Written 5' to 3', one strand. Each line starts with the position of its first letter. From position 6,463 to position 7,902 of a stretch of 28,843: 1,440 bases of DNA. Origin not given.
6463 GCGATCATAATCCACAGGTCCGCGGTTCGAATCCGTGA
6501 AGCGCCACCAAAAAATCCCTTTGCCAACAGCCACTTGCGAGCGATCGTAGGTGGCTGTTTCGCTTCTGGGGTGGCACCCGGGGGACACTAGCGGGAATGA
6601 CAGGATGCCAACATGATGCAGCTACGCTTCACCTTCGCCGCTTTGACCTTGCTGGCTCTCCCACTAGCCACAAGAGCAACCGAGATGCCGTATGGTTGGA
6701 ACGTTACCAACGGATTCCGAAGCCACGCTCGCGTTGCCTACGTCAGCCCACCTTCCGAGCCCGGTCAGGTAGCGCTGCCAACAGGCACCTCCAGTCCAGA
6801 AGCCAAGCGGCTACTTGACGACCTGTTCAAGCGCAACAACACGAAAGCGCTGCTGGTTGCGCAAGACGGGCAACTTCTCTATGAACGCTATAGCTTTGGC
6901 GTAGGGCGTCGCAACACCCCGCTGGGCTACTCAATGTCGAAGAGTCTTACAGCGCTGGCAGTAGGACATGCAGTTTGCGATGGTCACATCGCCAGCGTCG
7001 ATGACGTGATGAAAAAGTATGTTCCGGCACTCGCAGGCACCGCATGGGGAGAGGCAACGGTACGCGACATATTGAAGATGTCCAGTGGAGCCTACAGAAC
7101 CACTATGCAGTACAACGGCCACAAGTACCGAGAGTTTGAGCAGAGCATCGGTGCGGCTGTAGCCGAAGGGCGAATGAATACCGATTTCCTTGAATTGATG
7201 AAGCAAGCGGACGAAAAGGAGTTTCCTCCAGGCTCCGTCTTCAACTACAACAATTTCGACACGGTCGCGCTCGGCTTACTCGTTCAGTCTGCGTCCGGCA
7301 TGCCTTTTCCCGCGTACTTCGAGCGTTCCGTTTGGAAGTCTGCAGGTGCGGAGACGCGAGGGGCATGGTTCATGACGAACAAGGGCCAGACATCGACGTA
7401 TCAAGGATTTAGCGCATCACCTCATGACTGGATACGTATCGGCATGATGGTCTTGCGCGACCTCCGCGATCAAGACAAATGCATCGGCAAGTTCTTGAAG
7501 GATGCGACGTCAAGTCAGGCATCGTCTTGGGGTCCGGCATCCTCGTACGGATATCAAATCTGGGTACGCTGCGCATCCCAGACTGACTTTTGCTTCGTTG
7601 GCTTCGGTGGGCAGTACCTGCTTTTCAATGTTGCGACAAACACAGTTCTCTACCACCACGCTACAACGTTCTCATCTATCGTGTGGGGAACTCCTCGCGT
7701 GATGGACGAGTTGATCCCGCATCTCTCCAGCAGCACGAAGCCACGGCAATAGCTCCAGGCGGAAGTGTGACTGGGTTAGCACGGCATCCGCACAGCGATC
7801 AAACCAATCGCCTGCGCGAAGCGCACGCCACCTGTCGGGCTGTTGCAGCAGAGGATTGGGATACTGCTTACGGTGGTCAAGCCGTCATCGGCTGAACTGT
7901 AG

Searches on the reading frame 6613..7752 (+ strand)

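Call 17: search_protein_families(library=pfam, proteins=[window:6613-7752:+], max_evalue=0.01)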
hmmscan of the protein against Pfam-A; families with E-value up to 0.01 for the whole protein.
window:6613-7752:+ (379 aa): 1 family
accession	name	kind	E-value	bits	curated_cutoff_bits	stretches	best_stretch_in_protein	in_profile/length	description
PF00144.29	Beta-lactamase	-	6e-22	78.7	27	1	79-347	18-305/329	Beta-lactamase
